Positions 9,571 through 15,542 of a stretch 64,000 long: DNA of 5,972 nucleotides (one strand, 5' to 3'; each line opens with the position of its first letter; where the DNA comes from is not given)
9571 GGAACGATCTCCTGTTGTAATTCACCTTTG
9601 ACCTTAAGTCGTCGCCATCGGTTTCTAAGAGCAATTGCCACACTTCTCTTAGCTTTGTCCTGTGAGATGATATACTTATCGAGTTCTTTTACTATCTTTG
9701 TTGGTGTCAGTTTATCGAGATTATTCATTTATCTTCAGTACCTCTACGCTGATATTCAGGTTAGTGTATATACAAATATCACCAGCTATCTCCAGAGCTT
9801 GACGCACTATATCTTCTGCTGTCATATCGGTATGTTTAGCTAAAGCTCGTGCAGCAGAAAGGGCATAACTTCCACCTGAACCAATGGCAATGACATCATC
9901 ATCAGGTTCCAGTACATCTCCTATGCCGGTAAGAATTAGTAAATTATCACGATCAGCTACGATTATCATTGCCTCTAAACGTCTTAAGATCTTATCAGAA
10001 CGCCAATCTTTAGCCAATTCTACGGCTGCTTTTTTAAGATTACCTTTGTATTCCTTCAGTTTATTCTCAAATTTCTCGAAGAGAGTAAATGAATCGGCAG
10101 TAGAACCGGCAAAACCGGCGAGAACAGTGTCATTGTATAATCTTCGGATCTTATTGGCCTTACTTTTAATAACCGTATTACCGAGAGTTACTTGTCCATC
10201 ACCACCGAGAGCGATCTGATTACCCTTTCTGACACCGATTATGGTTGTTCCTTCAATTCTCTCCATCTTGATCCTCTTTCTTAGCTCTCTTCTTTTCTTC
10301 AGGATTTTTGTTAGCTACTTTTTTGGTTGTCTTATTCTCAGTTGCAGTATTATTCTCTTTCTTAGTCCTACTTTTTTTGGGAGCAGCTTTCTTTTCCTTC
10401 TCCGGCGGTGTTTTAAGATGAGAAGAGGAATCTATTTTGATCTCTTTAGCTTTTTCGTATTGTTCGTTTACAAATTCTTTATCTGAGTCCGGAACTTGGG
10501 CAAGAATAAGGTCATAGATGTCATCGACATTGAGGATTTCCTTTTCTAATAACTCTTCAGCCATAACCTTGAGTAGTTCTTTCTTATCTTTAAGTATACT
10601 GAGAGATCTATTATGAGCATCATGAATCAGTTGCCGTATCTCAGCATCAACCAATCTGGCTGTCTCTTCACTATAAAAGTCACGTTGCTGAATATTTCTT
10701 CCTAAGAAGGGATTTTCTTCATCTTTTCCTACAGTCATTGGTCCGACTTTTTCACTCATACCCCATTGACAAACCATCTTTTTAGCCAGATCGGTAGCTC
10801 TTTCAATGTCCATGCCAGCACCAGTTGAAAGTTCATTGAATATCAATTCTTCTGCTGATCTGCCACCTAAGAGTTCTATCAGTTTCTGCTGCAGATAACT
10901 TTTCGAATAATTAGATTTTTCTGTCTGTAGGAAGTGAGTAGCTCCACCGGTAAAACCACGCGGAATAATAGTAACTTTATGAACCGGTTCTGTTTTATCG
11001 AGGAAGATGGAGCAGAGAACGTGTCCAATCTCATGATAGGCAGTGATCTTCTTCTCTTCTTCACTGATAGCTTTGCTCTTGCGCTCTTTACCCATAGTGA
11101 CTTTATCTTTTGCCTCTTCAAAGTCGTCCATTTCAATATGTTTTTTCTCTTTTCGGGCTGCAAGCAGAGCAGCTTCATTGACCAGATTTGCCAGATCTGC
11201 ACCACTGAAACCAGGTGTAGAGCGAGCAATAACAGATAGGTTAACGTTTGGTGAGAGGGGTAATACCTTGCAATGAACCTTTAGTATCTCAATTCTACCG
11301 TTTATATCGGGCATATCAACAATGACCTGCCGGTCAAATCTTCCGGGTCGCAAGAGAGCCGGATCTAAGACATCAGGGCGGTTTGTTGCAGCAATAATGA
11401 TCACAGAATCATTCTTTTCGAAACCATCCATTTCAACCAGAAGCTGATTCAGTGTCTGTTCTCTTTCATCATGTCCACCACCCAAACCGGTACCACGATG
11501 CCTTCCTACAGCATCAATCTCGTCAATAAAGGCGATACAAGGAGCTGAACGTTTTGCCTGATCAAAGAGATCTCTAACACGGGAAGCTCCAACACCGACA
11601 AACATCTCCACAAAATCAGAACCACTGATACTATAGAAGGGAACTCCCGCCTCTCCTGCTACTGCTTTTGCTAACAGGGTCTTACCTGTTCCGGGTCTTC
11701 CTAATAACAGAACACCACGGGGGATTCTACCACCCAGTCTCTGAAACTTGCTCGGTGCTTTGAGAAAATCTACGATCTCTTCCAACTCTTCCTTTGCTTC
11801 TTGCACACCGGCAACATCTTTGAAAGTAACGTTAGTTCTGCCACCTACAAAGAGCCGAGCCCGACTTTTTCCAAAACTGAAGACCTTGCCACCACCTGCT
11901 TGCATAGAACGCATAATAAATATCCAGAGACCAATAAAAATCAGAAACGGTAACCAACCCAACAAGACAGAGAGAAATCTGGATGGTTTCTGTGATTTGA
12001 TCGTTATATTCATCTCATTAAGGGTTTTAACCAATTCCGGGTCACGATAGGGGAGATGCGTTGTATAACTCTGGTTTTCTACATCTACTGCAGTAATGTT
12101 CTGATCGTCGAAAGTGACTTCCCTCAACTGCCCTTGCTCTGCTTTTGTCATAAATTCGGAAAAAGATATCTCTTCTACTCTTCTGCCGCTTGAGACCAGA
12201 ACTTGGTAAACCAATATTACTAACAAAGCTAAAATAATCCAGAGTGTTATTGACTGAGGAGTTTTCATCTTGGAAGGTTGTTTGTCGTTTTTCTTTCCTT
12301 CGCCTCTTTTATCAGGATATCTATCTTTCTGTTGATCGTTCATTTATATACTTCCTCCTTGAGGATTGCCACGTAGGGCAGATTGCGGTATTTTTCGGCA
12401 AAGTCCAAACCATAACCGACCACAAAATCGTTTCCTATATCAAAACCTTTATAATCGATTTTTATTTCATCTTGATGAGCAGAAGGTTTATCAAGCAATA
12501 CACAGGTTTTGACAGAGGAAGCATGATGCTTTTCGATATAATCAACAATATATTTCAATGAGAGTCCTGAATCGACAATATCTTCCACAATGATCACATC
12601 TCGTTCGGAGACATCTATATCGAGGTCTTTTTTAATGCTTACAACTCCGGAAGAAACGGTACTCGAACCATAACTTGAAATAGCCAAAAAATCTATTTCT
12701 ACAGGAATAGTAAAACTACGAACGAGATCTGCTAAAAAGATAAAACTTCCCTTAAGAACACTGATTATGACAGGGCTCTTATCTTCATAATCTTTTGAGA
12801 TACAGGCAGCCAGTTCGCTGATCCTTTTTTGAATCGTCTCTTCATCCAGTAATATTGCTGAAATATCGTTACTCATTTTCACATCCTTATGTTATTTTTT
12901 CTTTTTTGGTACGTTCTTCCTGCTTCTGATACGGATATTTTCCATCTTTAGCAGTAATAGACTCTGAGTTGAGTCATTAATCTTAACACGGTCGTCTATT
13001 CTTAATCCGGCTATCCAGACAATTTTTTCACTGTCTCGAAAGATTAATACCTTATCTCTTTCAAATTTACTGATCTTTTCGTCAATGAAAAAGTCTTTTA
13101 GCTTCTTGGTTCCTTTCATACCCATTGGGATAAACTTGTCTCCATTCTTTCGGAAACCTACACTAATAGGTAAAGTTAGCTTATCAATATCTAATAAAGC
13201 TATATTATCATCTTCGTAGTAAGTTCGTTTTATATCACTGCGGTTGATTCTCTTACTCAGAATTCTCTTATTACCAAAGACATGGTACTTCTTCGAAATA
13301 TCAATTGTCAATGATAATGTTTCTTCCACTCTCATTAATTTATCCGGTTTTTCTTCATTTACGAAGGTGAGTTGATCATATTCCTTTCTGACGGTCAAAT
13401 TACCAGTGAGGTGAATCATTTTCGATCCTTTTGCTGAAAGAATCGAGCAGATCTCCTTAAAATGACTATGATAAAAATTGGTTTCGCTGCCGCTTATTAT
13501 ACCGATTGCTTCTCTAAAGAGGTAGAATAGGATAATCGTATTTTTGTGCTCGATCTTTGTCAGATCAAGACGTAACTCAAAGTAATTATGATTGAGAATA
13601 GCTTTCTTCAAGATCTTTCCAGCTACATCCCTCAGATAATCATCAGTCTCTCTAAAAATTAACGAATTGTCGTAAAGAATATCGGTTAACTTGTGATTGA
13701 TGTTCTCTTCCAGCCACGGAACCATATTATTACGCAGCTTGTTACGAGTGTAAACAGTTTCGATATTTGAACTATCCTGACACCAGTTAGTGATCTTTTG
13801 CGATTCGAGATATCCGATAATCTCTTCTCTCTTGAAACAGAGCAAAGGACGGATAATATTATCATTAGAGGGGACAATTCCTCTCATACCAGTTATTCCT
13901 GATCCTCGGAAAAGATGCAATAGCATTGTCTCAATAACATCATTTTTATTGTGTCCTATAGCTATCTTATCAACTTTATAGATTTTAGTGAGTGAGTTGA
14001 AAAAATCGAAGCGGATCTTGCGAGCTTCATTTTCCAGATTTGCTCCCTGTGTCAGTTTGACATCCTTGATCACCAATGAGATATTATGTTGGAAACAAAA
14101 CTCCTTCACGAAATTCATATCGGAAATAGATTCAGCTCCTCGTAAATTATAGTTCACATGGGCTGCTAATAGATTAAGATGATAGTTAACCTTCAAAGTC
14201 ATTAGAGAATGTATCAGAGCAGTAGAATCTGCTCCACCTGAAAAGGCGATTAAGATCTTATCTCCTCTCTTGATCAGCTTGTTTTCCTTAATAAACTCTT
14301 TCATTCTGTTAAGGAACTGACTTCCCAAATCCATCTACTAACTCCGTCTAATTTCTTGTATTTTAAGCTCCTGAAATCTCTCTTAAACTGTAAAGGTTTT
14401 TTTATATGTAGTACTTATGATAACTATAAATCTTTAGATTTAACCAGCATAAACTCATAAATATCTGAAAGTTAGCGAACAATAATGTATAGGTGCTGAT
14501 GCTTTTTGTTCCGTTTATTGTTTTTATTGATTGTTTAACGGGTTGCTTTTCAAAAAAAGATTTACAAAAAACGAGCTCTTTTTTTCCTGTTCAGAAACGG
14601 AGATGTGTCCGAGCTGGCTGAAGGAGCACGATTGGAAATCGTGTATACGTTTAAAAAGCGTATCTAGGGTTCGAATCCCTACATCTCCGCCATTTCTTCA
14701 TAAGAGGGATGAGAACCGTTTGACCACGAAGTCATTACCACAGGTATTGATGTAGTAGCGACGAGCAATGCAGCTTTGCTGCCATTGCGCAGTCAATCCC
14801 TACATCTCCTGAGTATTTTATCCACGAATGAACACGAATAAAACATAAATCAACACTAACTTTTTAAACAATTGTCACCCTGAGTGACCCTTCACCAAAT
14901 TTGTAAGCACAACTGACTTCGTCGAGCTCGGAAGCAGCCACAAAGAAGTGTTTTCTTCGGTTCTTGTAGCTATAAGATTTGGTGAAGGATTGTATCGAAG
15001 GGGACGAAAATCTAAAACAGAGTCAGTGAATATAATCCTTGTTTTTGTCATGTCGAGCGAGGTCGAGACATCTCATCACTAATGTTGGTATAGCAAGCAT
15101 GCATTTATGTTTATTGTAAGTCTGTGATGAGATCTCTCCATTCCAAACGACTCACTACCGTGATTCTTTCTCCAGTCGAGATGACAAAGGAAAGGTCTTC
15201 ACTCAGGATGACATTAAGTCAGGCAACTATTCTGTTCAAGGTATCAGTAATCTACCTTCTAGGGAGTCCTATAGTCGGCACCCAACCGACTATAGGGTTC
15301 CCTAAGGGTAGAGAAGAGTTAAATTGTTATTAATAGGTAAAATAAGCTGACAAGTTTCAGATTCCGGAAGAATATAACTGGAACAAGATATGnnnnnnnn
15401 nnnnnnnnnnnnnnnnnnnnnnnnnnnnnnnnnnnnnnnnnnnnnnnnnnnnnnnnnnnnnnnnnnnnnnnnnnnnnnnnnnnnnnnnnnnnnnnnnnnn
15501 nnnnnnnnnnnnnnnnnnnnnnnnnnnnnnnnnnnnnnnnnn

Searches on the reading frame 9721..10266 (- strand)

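Call 47: search_protein_families(library=pfam, proteins=[window:9721-10266:-], max_evalue=0.00001)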
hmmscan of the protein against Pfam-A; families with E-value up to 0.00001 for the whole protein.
window:9721-10266:- (181 aa): 1 family
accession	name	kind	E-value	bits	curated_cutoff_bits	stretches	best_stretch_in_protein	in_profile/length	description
PF00227.31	Proteasome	-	3.5e-30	105.5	22.4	1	6-176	4-188/189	Proteasome subunit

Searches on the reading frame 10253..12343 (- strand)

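Call 47: search_protein_families(library=pfam, proteins=[window:10253-12343:-], max_evalue=0.00001)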
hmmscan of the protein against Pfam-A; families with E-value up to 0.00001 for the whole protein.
window:10253-12343:- (696 aa): 4 families
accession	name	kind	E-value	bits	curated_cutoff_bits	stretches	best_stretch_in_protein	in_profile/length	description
PF01434.24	Peptidase_M41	-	9.3e-64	215.2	29.9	1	425-611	2-190/191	Peptidase family M41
PF00004.35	AAA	-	6.2e-46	156.5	21.2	1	211-343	1-130/131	ATPase family associated with various cellular activities (AAA)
PF17862.7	AAA_lid_3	-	1.2e-16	60.4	27.2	1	366-410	1-45/45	AAA+ lid domain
PF06480.20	FtsH_ext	-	7.7e-15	55.4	25.5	1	33-119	2-102/103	FtsH Extracellular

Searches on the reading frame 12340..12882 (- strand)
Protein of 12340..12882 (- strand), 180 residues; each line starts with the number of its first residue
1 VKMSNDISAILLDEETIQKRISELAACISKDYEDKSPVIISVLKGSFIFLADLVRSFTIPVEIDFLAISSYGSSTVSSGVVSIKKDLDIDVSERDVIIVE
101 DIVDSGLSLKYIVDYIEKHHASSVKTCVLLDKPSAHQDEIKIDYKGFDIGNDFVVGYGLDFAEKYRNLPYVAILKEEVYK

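Call 48: search_protein_families(library=pfam, proteins=[window:12340-12882:-], max_evalue=0.00001)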
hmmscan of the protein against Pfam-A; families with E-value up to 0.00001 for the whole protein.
window:12340-12882:- (180 aa): 1 family
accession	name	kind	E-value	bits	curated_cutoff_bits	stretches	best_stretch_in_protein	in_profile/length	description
PF00156.33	Pribosyltran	-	7.8e-29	100.5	26.3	1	11-161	5-157/158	Phosphoribosyl transferase domain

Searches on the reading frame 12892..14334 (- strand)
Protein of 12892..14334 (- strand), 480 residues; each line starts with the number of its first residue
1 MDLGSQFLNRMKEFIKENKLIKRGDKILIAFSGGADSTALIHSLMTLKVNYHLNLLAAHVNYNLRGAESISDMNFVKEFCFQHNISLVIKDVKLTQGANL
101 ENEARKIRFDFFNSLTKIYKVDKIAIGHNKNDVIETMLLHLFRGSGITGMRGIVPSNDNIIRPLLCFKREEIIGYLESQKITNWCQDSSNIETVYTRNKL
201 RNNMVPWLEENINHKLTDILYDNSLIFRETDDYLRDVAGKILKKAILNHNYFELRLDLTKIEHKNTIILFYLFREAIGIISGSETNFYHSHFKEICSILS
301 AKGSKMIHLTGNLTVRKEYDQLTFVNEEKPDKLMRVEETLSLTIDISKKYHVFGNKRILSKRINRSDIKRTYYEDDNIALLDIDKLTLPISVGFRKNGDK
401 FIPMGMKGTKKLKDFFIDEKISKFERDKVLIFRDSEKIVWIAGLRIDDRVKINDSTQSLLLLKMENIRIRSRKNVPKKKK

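Call 19: search_protein_families(library=pfam, proteins=[window:12892-14334:-])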
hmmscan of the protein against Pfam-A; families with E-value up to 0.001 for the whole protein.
window:12892-14334:- (480 aa): 3 families
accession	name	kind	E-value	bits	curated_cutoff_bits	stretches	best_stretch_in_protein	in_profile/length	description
PF01171.26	ATP_bind_3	-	1.2e-50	172.2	27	1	26-203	1-182/182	PP-loop family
PF11734.13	TilS_C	-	1.9e-14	53.2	22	1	390-457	1-68/74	TilS substrate C-terminal domain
PF03483.22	B3_4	-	6.4e-05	23.1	29.3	1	380-461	55-122/174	B3/4 domain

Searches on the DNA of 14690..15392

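Call 62: search_rna_families(source=window, start=14690, end=15392, threshold=evalue, max_evalue=1)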
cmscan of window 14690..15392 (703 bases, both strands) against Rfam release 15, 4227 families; matches with E-value up to 1: 0.
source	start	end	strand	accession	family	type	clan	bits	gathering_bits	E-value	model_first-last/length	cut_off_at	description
